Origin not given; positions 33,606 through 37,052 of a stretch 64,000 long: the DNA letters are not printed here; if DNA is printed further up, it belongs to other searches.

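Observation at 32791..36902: MmeI-like Type IIL restriction-modification enzyme translationally coupled (ATGA overlap) to a membrane pentapeptide-repeat protein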

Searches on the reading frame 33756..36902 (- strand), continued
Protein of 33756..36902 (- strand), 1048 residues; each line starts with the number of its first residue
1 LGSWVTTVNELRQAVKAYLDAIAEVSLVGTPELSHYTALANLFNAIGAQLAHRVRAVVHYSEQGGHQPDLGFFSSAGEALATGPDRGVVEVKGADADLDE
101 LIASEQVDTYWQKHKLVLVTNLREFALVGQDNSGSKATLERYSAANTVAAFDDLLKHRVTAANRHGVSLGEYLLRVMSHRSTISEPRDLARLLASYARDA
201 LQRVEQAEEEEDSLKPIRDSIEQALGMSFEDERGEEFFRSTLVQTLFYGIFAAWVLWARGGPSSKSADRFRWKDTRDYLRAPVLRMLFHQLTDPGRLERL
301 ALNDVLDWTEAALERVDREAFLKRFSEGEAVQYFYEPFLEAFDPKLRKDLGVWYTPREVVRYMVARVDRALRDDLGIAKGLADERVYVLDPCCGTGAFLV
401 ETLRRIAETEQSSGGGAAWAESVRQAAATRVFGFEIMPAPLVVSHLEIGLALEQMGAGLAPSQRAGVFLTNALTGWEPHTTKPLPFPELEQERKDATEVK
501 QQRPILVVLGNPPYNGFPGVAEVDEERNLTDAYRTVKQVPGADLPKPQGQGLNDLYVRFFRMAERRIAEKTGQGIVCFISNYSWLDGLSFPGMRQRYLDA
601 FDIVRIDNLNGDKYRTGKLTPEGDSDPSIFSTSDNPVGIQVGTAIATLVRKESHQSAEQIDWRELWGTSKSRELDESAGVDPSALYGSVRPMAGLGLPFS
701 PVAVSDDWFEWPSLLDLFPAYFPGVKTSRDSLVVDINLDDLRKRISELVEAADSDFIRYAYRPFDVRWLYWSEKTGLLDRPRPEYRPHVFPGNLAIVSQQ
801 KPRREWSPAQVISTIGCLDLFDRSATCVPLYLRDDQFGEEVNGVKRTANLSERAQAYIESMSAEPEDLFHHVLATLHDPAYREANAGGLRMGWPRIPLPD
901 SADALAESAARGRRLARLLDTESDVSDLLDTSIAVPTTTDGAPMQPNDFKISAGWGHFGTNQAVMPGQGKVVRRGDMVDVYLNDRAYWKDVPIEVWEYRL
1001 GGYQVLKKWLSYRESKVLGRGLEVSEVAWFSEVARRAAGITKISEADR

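Call 25: find_related_loci(query=A2, collection=metagenome_contigs, flank=6000)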
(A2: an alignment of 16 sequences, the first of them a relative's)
Query A2 (1041 aa) in metagenome_contigs; peptide patterns used: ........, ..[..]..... (x = any residue, [..] = any of these).
600 stretches matched a pattern (row limit reached: there are more); 579 encode a relative of the query (tblastn E <= 1e-3); the best 80 are kept; 80 distinct loci.
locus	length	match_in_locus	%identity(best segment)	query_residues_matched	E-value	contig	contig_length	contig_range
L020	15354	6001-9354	54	3-1040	0e+0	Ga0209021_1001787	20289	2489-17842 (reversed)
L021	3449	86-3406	54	3-1039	0e+0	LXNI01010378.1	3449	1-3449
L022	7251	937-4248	53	3-1039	0e+0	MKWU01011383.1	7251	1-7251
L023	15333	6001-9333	54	2-1041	0e+0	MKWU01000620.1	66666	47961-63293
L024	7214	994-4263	54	22-1033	0e+0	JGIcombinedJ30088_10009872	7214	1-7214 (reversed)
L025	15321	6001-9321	53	3-1041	0e+0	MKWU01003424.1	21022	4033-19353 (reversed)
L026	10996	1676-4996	53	3-1041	0e+0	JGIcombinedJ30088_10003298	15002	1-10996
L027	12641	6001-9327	52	2-1033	0e+0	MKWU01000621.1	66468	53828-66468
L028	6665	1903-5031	54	77-1033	0e+0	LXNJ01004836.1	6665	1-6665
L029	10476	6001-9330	50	8-1039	0e+0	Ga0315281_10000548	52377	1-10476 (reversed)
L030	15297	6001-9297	50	8-1036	0e+0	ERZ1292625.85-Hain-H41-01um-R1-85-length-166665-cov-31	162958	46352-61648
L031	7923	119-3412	48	4-1033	0e+0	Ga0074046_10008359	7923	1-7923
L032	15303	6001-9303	48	22-1037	0e+0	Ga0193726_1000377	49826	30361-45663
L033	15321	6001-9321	48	4-1033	0e+0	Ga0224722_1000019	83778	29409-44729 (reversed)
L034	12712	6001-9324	47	8-1037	0e+0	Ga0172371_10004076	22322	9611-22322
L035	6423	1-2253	67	322-1035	0e+0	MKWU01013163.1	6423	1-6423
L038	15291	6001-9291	48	3-1033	0e+0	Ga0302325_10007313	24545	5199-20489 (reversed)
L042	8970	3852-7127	48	8-1033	0e+0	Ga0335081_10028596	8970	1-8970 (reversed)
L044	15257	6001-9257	55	22-1033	0e+0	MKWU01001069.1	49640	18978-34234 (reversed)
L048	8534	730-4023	48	6-1033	0e+0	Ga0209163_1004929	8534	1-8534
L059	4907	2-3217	49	29-1039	0e+0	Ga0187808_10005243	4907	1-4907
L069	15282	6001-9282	46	6-1039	0e+0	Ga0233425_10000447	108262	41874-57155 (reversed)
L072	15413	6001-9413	56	2-1041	0e+0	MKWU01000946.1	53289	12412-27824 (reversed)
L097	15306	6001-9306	56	3-1033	0e+0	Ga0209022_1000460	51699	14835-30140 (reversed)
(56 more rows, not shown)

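Call 30: search_protein_families(library=pfam, proteins=[L038:9387-10814:+, L042:7211-8968:+, L048:4110-5168:+, L059:3280-4029:+, L069:9432-9905:+], max_evalue=0.001)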
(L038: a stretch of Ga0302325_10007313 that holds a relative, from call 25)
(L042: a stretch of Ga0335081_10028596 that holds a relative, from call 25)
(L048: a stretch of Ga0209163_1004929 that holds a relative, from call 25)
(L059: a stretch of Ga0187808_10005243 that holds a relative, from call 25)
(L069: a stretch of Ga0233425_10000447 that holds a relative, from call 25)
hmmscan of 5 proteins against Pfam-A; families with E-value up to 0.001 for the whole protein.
L038:9387-10814:+ (475 aa): 1 family
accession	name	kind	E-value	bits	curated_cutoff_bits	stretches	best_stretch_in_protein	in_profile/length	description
PF13676.11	TIR_2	-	1.1e-13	52.2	28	1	16-139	3-121/122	TIR domain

L042:7211-8968:+ (586 aa): 1 family
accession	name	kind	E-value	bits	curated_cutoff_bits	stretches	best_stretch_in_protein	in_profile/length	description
PF10592.14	AIPR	-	1.3e-43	150.3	25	1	237-445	1-205/308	AIPR protein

L048:4110-5168:+ (352 aa): 1 family
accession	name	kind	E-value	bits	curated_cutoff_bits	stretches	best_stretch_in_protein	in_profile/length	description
PF02661.23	Fic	-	3e-16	60.5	24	1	108-214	2-93/93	Fic/DOC family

L059:3280-4029:+ (249 aa): 0 families

L069:9432-9905:+ (157 aa): 0 families

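Call 52: search_solved_structures(query=A2, max_evalue=0.001)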
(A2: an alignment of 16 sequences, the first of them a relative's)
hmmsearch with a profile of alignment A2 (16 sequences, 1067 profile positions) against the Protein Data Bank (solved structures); distinct sequences matched with E-value up to 0.001: 5.
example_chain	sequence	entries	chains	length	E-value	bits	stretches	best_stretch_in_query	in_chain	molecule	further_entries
7lo5_A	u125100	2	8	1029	1.2e-52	182.1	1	317-935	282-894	Site-specific DNA-methyltransferase (adenine-specific)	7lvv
4xqk_A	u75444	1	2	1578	7.9e-41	143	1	317-936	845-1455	LlaBIII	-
5ffj_A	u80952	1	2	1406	1.1e-39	139.2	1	317-934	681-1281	Endonuclease and methylase LlaGI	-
3ufb_A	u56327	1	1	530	0.00039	21.5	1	310-398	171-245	Type I restriction-modification system methyltransferase subunit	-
7vru_A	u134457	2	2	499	0.00048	21.2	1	321-396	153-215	Site-specific DNA-methyltransferase (adenine-specific)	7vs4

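Call 55: search_protein_families(library=pfam, proteins=[L022:4295-4789:+, L023:9404-10027:+, L024:4298-5416:+, L025:9394-10125:+, L027:9735-10520:+, L028:5162-6502:+, L097:9605-10123:+, L035:2295-3632:+, L044:9353-12853:+], max_evalue=0.01)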
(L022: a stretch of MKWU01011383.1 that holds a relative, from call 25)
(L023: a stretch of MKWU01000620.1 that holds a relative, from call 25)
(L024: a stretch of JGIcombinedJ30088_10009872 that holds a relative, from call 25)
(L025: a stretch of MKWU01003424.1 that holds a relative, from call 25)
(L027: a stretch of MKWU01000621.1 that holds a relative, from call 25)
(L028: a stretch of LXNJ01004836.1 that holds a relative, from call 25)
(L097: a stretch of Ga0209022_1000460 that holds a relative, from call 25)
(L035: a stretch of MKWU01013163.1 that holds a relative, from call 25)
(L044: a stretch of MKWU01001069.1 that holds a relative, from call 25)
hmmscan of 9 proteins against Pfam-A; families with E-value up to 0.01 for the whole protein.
L022:4295-4789:+ (164 aa): 0 families

L023:9404-10027:+ (207 aa): 0 families

L024:4298-5416:+ (372 aa): 0 families

L025:9394-10125:+ (243 aa): 3 families
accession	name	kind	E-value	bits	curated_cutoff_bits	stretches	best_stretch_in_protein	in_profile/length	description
PF01844.29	HNH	-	3.6e-12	46.7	21.4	1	31-73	1-45/47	HNH endonuclease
PF14279.12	HNH_5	-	4.5e-07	30.1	27.5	1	31-74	1-45/56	HNH endonuclease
PF13391.12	HNH_2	-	0.0014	18.9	21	1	31-77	1-63/66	HNH endonuclease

L027:9735-10520:+ (261 aa): 0 families

L028:5162-6502:+ (446 aa): 1 family
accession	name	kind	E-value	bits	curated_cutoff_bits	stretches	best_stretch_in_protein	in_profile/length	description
PF04326.19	SLFN_AlbA_2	-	1.1e-09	39.3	25.3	1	27-172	1-117/118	Schlafen, AlbA_2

L097:9605-10123:+ (172 aa): 1 family
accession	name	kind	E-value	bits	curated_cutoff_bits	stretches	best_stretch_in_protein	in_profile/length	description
PF24738.1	DUF7689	-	1.7e-32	113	22.6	1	39-157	3-118/118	Domain of unknown function (DUF7689)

L035:2295-3632:+ (445 aa): 2 families
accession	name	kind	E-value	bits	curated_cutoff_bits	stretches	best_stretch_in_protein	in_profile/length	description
PF18862.6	ApeA_NTD1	-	8.8e-35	120.9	25.5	1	10-295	4-271/271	ApeA N-terminal domain 1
PF18739.6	HEPN_Apea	-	2e-08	35.2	24.4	1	319-415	27-127/136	Apea-like HEPN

L044:9353-12853:+ (1166 aa): 6 families
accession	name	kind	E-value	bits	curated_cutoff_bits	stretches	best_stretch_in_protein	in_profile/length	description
PF25199.1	nSTAND_NTPase5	-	1.9e-07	31.4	34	1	355-484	8-131/145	Novel STAND NTPase 5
PF13604.12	AAA_30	-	0.00022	21.5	27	1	389-493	17-132/191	AAA domain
PF07719.23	TPR_2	-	0.0018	18.7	27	0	1050-1071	5-26/34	Tetratricopeptide repeat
PF04851.21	ResIII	-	0.0038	17.6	22.5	1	388-426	21-60/164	Type III restriction enzyme, res subunit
PF13401.12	AAA_22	-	0.0042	17.8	27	0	390-429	5-43/130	AAA domain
PF12775.13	AAA_7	-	0.007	16.4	25.8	0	378-424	21-66/181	P-loop containing dynein motor region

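Call 91: search_dna_similar(query=window:33756-36881:-, collection=plasmids, mode=protein, max_evalue=1e-50, max_rows=30)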
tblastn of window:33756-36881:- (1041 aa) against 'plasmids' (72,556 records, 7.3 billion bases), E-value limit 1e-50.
Records with a match: 24; places in all: 24; records where one place covers at least 80% of the query: 14.
Best place of each record, by identity: <60% 24.
By first word of the organism name: Nostoc 4; Borrelia 3; Rhizobium 2; Sphingomonas 2; Borreliella 2; Agrobacterium 2; Azospirillum 1; Mesorhizobium 1; Deinococcus 1; Paracoccus 1; and 5 more.
By predicted mobility (MOB-suite, as given by PLSDB): non-mobilizable 18; conjugative 3; mobilizable 3.
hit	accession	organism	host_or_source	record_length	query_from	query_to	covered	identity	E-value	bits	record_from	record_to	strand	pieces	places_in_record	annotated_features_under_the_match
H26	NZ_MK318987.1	Rhizobium rhizogenes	-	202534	2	1036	99%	46.8%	0e+0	933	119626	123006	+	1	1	type ISP restriction/modification enzyme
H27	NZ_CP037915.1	Sphingomonas sp. AAP5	water column of an alpine lake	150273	1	1037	100%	45.7%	0e+0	928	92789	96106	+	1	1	type ISP restriction/modification enzyme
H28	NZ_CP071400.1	Rhizobium leguminosarum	lentil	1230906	22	1039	98%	46.1%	0e+0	899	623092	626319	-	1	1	record has no annotation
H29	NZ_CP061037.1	Sphingomonas aliaeris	whole organism,Pork steak,pork steak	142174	5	1039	99%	40.1%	0e+0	690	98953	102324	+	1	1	type ISP restriction/modification enzyme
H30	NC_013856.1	Azospirillum sp. B510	-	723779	4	894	86%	41.2%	0e+0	633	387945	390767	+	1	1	type ISP restriction/modification enzyme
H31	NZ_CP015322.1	Mesorhizobium amorphae CCNWGS0123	Robinia pseudoacacia,cell culture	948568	1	892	86%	34.0%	2e-132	451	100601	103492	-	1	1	type ISP restriction/modification enzyme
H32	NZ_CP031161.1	Deinococcus wulumuqiensis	cell culture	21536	5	778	74%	34.2%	1e-124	427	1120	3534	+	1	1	type ISP restriction/modification enzyme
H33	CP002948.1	Borreliella afzelii PKo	-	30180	4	1041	100%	23.3%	1e-68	259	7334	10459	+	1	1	conserved hypothetical protein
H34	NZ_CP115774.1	Paracoccus sediminicola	cell culture,sediment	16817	164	1041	84%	27.5%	2e-68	259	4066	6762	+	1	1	type ISP restriction/modification enzyme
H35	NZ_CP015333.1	Borrelia hermsii HS1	Ornithodoros hermsi,mountain cabin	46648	88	1028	90%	25.5%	2e-74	278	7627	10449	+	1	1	type ISP restriction/modification enzyme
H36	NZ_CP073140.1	Borrelia hermsii DAH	Homo sapiens,blood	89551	88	1028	90%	25.5%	2e-74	278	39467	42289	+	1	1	type ISP restriction/modification enzyme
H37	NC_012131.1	Borreliella valaisiana VS116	-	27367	4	1028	98%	23.3%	2e-76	283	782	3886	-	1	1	type ISP restriction/modification enzyme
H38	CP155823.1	Thioclava sp. 'Guangxiensis'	Bruguiera gymnorhiza,pure ...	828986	175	1041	83%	27.5%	8e-73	273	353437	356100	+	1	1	type ISP restriction/modification enzyme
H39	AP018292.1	Calothrix sp. NIES-4105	-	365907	193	1012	79%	28.7%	1e-78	290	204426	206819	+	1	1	adenine specific DNA methyltransferase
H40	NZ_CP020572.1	Thermus aquaticus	-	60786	80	891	78%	28.8%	2e-52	209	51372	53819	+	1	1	type ISP restriction/modification enzyme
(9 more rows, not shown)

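Call 92: get_annotated_region(hit=H26, flank=4000)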
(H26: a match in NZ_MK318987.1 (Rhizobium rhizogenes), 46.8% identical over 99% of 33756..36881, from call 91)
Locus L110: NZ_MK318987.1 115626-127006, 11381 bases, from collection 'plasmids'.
description: Rhizobium rhizogenes strain C6.5 plasmid pC6.5b, complete sequence
organism: Rhizobium rhizogenes (NCBI taxid 359)
taxonomy: Bacteria; Pseudomonadota; Alphaproteobacteria; Hyphomicrobiales; Rhizobiaceae; Rhizobium; Rhizobium rhizogenes
host: -; source: -; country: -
typing (MOB-suite, as given by PLSDB): non-mobilizable; mating-pair formation MPF_T
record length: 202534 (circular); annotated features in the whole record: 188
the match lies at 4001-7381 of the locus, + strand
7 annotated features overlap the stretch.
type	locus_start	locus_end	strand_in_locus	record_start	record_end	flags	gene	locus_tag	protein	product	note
CDS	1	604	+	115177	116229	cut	-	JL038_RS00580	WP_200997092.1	reverse transcriptase family protein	-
CDS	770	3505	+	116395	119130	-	-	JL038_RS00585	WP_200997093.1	UvrD-helicase domain-containing protein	-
CDS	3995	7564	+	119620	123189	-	-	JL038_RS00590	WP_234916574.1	type ISP restriction/modification enzyme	-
CDS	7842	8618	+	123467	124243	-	-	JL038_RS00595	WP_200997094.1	DUF5131 family protein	-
CDS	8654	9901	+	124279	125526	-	-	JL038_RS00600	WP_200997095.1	three-Cys-motif partner protein TcmP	-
CDS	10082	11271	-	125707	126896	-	-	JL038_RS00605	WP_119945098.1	IS3 family transposase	-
CDS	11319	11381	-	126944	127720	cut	tcmP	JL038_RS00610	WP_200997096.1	three-Cys-motif partner protein TcmP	-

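Call 93: get_annotated_region(hit=H27, flank=4000)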
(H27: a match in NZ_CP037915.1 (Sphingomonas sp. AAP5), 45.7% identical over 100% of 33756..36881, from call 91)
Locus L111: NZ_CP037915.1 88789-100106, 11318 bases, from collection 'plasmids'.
description: Sphingomonas sp. AAP5 plasmid p150, complete sequence
organism: Sphingomonas sp. AAP5 (NCBI taxid 1523415)
taxonomy: Bacteria; Pseudomonadota; Alphaproteobacteria; Sphingomonadales; Sphingomonadaceae; Sphingomonas; Sphingomonas sp. AAP5
host: -; source: water column of an alpine lake; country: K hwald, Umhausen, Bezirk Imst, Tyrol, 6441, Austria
typing (MOB-suite, as given by PLSDB): non-mobilizable; mating-pair formation MPF_T
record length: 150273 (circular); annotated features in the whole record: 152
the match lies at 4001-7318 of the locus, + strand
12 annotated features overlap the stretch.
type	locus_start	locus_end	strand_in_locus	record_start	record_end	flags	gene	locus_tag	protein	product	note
CDS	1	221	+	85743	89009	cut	-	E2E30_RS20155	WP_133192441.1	error-prone DNA polymerase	GO:0006260 - DNA replication [Evidence IEA]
CDS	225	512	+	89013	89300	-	-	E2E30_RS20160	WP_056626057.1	hypothetical protein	-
CDS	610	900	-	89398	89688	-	-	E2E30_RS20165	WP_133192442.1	DUF1488 family protein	-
CDS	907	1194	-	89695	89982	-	-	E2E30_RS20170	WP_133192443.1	hypothetical protein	-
CDS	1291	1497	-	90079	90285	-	-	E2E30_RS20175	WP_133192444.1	hypothetical protein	-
CDS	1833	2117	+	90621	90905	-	-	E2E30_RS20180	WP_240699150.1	helix-turn-helix transcriptional regulator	-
CDS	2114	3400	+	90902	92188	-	-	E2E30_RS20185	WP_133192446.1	HipA domain-containing protein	-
CDS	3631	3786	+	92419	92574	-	-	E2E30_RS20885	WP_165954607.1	hypothetical protein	-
CDS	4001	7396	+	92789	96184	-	-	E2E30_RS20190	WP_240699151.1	type ISP restriction/modification enzyme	-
CDS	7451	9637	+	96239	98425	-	-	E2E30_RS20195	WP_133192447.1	AAA family ATPase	-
CDS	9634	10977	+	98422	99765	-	-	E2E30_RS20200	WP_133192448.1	calmodulin-binding protein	-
CDS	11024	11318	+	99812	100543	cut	-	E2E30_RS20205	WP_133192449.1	hypothetical protein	-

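Call 94: get_annotated_region(hit=H29, flank=4000)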
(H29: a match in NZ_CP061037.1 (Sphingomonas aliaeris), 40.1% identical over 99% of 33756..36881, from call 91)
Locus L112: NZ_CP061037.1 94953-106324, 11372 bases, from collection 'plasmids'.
description: Sphingomonas aliaeris strain DH-S5 plasmid punnamed2, complete sequence
organism: Sphingomonas aliaeris (NCBI taxid 2759526)
taxonomy: Bacteria; Pseudomonadota; Alphaproteobacteria; Sphingomonadales; Sphingomonadaceae; Sphingomonas; Sphingomonas aliaeris
host: -; source: whole organism,Pork steak,pork steak; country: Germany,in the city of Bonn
typing (MOB-suite, as given by PLSDB): non-mobilizable; mating-pair formation MPF_T
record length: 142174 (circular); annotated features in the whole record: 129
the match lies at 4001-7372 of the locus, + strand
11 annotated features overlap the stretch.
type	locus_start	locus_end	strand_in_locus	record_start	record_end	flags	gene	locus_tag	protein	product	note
CDS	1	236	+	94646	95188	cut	-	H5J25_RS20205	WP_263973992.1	SOS response-associated peptidase family protein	GO:0006974 - DNA damage response [Evidence IEA]; GO:0018142 - protein-DNA covalent cross-linking [Evidence IEA]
CDS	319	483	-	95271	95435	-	-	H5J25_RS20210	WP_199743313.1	hypothetical protein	-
CDS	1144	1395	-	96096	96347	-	-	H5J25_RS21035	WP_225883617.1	hypothetical protein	-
CDS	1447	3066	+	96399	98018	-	-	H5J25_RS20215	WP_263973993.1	hypothetical protein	-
CDS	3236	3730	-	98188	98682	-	-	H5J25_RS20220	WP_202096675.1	hypothetical protein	-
CDS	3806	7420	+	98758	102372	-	-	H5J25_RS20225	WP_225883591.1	type ISP restriction/modification enzyme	-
CDS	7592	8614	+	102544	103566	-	-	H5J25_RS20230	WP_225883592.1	Abi family protein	-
CDS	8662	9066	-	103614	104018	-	-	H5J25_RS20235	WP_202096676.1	single-stranded DNA-binding protein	-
CDS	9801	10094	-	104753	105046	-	-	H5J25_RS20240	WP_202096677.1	hypothetical protein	-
CDS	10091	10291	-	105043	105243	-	-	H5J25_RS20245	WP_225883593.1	hypothetical protein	-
CDS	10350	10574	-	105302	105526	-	-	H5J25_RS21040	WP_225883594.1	hypothetical protein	-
